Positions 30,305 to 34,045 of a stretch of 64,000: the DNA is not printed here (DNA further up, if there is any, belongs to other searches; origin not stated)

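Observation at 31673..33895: The assembly line ends in KS0-ACP plus a short helical tail, with no release domain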

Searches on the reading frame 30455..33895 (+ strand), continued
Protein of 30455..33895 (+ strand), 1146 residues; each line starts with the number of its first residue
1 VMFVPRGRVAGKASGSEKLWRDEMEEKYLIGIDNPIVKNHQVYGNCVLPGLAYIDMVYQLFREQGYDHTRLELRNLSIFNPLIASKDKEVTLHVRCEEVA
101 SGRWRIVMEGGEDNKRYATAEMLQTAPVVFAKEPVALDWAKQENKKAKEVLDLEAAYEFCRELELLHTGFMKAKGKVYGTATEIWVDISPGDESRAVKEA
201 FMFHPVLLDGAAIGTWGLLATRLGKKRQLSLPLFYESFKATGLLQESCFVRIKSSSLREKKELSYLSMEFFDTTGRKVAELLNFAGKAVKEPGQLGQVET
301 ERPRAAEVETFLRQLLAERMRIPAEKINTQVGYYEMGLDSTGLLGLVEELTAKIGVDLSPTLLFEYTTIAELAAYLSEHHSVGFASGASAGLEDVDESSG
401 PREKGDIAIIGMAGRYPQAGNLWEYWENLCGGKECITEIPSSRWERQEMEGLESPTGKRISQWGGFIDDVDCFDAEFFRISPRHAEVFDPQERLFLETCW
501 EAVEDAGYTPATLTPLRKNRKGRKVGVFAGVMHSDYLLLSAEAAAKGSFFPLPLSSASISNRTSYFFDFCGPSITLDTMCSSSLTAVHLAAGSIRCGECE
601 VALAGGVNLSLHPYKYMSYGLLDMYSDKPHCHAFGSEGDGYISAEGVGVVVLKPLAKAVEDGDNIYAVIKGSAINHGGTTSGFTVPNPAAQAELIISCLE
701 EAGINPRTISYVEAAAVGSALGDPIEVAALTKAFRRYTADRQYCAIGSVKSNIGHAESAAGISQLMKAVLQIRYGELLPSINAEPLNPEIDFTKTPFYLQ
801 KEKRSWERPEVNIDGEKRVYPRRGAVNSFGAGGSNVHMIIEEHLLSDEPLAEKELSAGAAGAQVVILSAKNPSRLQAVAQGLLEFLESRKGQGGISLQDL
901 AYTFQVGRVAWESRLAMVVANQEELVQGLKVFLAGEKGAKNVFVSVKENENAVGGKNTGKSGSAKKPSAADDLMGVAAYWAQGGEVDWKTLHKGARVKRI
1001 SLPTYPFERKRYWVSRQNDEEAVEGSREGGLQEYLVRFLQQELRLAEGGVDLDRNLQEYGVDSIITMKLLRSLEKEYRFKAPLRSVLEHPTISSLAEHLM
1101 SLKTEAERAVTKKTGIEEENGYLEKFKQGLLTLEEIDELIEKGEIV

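Call 28: search_protein_families(library=pfam, proteins=[L082:2312-3067:+, L082:3087-3896:+, L082:3961-7215:+, L082:7232-8047:+, L082:8044-9228:+, L082:9225-9989:+, L082:10001-14500:+], max_evalue=0.01)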
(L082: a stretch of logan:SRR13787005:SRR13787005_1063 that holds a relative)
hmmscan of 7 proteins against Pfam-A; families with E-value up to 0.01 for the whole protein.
L082:2312-3067:+ (251 aa): 2 families
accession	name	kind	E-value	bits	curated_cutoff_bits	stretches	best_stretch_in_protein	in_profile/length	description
PF00149.33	Metallophos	-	7.5e-16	59.6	21.5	1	3-218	2-190/191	Calcineurin-like phosphoesterase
PF12850.12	Metallophos_2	-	2.2e-08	34.7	27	1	3-71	2-60/154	Calcineurin-like phosphoesterase superfamily domain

L082:3087-3896:+ (269 aa): 2 families
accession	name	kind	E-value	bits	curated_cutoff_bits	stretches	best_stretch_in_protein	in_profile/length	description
PF01648.25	ACPS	-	1e-16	61.3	25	1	141-239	2-109/111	4'-phosphopantetheinyl transferase superfamily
PF17837.6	4PPT_N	-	0.0023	18.4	27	0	69-93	11-35/68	4'-phosphopantetheinyl transferase N-terminal domain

L082:3961-7215:+ (1084 aa): 3 families
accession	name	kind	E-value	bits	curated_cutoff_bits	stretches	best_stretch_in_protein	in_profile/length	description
PF00698.26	Acyl_transf_1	-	1e-72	245.7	32.7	2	8-288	3-281/319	Acyl transferase domain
PF21607.2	FabD_helical_ins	-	6.4e-27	94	27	1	957-1033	1-80/80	[Acyl-carrier-protein] S-malonyltransferase, inserted helical domain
PF03060.21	NMO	-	0.00023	21.1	28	1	664-920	17-250/331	Nitronate monooxygenase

L082:7232-8047:+ (271 aa): 7 families
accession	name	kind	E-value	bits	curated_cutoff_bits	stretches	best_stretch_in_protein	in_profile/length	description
PF12697.13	Abhydrolase_6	-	2.5e-25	90.9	26.3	1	19-243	1-212/217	Alpha/beta hydrolase family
PF00561.26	Abhydrolase_1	-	6e-21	75.7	25.8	1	18-152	2-136/245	alpha/beta hydrolase fold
PF12146.15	Hydrolase_4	-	1.7e-17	63.9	27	1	19-242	7-238/239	Serine aminopeptidase, S33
PF20408.4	Abhydrolase_11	-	9.2e-06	26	27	1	67-130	58-119/193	Alpha/beta hydrolase domain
PF12695.13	Abhydrolase_5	-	4.9e-05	23.6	27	1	86-127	58-98/164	Alpha/beta hydrolase family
PF07819.20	PGAP1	-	0.00028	21.2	24.3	1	88-118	94-127/233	PGAP1-like alpha/beta domain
PF06821.19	Ser_hydrolase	-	0.00099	19.5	22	0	65-122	35-94/172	Serine hydrolase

L082:8044-9228:+ (394 aa): 1 family
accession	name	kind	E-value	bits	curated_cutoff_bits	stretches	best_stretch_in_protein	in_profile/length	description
PF00501.34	AMP-binding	-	4.1e-31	108.6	29.9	1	10-340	8-383/384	AMP-binding enzyme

L082:9225-9989:+ (254 aa): 17 families
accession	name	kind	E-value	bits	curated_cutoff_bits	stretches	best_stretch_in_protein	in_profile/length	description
PF08241.18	Methyltransf_11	-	2.4e-25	89.4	21.2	1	46-140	1-93/95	Methyltransferase domain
PF13649.12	Methyltransf_25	-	3.9e-25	88.8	27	1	46-138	2-97/97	Methyltransferase domain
PF13847.12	Methyltransf_31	-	1.1e-20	74.2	27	1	42-145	4-112/145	Methyltransferase domain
PF08242.18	Methyltransf_12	-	7.6e-17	62.3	30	1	46-140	1-98/98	Methyltransferase domain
PF13489.12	Methyltransf_23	-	7e-16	58.8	27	1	29-186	8-159/164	Methyltransferase domain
PF01209.24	Ubie_methyltran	-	1.3e-14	54.5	20.1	1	7-140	9-149/233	ubiE/COQ5 methyltransferase family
PF02353.26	CMAS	-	3.3e-13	50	27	1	25-153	47-175/273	Mycolic acid cyclopropane synthetase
PF05175.20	MTS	-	7.4e-08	32.6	23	1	40-140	30-136/170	Methyltransferase small domain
PF01170.24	UPF0020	-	2.3e-06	27.9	22.3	1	26-114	13-128/197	RMKL-like, methyltransferase domain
PF01728.25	FtsJ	-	8.8e-06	26.2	24.1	1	36-113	15-97/181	FtsJ-like methyltransferase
PF03848.20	TehB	-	3.7e-05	23.7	20.4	1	44-138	33-128/193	Tellurite resistance protein TehB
PF06325.19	PrmA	-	0.0011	19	22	1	39-143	159-259/296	Ribosomal protein L11 methyltransferase (PrmA)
PF02390.23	Methyltransf_4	-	0.0013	18.7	24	1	45-100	5-62/173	Putative methyltransferase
PF01135.25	PCMT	-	0.0015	18.8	20.3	1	33-99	65-134/210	Protein-L-isoaspartate(D-aspartate) O-methyltransferase (PCMT)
PF07021.18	MetW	-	0.004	17.3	21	1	39-136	11-104/193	Methionine biosynthesis protein MetW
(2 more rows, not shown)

L082:10001-14500:+ (1500 aa): 6 families
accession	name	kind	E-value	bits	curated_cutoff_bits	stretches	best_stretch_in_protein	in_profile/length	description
PF00668.25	Condensation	-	3.6e-112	375.8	30.6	1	48-494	6-456/456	Condensation domain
PF00501.34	AMP-binding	-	2.3e-97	326.6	29.9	1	514-862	1-384/384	AMP-binding enzyme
PF00109.32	ketoacyl-synt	-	8.1e-62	209.5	20.8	1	1130-1383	2-252/252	Beta-ketoacyl synthase, N-terminal domain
PF02801.28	Ketoacyl-synt_C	-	1.1e-35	122.7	20.8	1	1391-1500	1-109/119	Beta-ketoacyl synthase, C-terminal domain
PF00550.31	PP-binding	-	1.4e-13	51.3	20.8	1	1029-1085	9-67/67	Phosphopantetheine attachment site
PF13193.12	AMP-binding_C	-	7.3e-12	46.5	24.5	1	919-993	1-76/76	AMP-binding enzyme C-terminal domain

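Call 32: find_encoding_contigs(protein=P0125, flank=10000, max_places=2)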
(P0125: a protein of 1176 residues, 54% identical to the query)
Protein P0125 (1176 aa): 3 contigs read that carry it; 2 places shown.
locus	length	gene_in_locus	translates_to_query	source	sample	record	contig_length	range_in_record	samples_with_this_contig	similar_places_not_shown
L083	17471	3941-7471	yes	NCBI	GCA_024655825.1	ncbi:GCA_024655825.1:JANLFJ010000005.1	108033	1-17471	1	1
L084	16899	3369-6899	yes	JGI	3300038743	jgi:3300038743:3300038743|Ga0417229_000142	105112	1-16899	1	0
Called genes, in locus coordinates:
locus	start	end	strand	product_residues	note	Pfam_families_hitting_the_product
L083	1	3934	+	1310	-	PF16197:KAsynt_C_assoc, PF22336:RhiE-like_linker, PF22621:CurL-like_PKS_C, PF08659:KR, PF00550:PP-binding, PF00109:ketoacyl-synt, PF02801:Ketoacyl-synt_C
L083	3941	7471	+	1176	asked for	PF21089:PKS_DH_N, PF00550:PP-binding, PF00109:ketoacyl-synt, PF02801:Ketoacyl-synt_C, PF16197:KAsynt_C_assoc, PF22621:CurL-like_PKS_C, PF22336:RhiE-like_linker, PF00550:PP-binding, +2 more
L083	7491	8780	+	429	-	PF05977:MFS_3, PF07690:MFS_1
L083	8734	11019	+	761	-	PF02589:LUD_dom, PF12838:Fer4_7 (weak), PF13183:Fer4_8, PF13237:Fer4_10 (weak), PF13534:Fer4_17 (faint), PF02754:CCG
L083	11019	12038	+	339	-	PF02589:LUD_dom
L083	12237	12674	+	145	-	PF02381:MraZ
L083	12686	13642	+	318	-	PF01795:Methyltransf_5, PF01189:Methyltr_RsmB-F (weak), PF13847:Methyltransf_31 (weak)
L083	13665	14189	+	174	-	-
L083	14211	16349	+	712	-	PF03717:PBP_dimer, PF00905:Transpeptidase, PF03793:PASTA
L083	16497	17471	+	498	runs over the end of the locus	PF01225:Mur_ligase, PF08245:Mur_ligase_M, PF02875:Mur_ligase_C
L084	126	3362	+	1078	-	PF00106:adh_short (faint), PF08659:KR, PF00550:PP-binding, PF00109:ketoacyl-synt, PF02801:Ketoacyl-synt_C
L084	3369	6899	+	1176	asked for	PF21089:PKS_DH_N, PF00550:PP-binding, PF00109:ketoacyl-synt, PF02801:Ketoacyl-synt_C, PF16197:KAsynt_C_assoc, PF22621:CurL-like_PKS_C, PF22336:RhiE-like_linker, PF00550:PP-binding, +2 more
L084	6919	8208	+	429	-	PF05977:MFS_3, PF07690:MFS_1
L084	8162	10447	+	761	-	PF02589:LUD_dom, PF12838:Fer4_7 (weak), PF13183:Fer4_8, PF13237:Fer4_10 (weak), PF13534:Fer4_17 (faint), PF02754:CCG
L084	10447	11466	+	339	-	PF02589:LUD_dom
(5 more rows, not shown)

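Call 33: find_encoding_contigs(protein=P0172, flank=10000, max_places=2)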
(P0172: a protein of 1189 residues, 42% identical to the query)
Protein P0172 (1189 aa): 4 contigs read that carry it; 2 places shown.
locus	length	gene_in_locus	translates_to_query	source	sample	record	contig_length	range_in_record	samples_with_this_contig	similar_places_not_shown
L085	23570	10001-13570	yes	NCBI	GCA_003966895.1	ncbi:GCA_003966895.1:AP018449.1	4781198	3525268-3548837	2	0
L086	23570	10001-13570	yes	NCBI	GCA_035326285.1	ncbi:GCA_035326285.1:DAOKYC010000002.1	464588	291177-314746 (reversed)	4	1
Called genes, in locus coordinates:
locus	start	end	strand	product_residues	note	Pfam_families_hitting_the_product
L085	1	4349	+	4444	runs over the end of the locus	PF00109:ketoacyl-synt, PF02801:Ketoacyl-synt_C, PF16197:KAsynt_C_assoc, PF22336:RhiE-like_linker, PF21089:PKS_DH_N, PF14765:PS-DH, PF00106:adh_short, PF08659:KR, +29 more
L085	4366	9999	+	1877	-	PF00550:PP-binding, PF00109:ketoacyl-synt, PF02801:Ketoacyl-synt_C, PF16197:KAsynt_C_assoc, PF22336:RhiE-like_linker, PF22621:CurL-like_PKS_C, PF08659:KR, PF00550:PP-binding, +5 more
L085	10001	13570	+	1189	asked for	PF21089:PKS_DH_N, PF00550:PP-binding, PF00109:ketoacyl-synt, PF02801:Ketoacyl-synt_C, PF16197:KAsynt_C_assoc, PF22336:RhiE-like_linker, PF22621:CurL-like_PKS_C, PF00550:PP-binding, +1 more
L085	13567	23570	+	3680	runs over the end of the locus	PF00668:Condensation, PF00501:AMP-binding, PF13193:AMP-binding_C, PF00550:PP-binding, PF00109:ketoacyl-synt, PF02801:Ketoacyl-synt_C, PF16197:KAsynt_C_assoc, PF22336:RhiE-like_linker, +15 more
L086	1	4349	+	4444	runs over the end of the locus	PF00109:ketoacyl-synt, PF02801:Ketoacyl-synt_C, PF16197:KAsynt_C_assoc, PF22336:RhiE-like_linker, PF21089:PKS_DH_N, PF14765:PS-DH, PF00106:adh_short, PF08659:KR, +29 more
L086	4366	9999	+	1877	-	PF00550:PP-binding, PF00109:ketoacyl-synt, PF02801:Ketoacyl-synt_C, PF16197:KAsynt_C_assoc, PF22336:RhiE-like_linker, PF22621:CurL-like_PKS_C, PF08659:KR, PF00550:PP-binding, +5 more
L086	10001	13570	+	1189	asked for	PF21089:PKS_DH_N, PF00550:PP-binding, PF00109:ketoacyl-synt, PF02801:Ketoacyl-synt_C, PF16197:KAsynt_C_assoc, PF22336:RhiE-like_linker, PF22621:CurL-like_PKS_C, PF00550:PP-binding, +1 more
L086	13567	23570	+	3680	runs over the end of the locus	PF00668:Condensation, PF00501:AMP-binding, PF13193:AMP-binding_C, PF00550:PP-binding, PF00109:ketoacyl-synt, PF02801:Ketoacyl-synt_C, PF16197:KAsynt_C_assoc, PF22336:RhiE-like_linker, +15 more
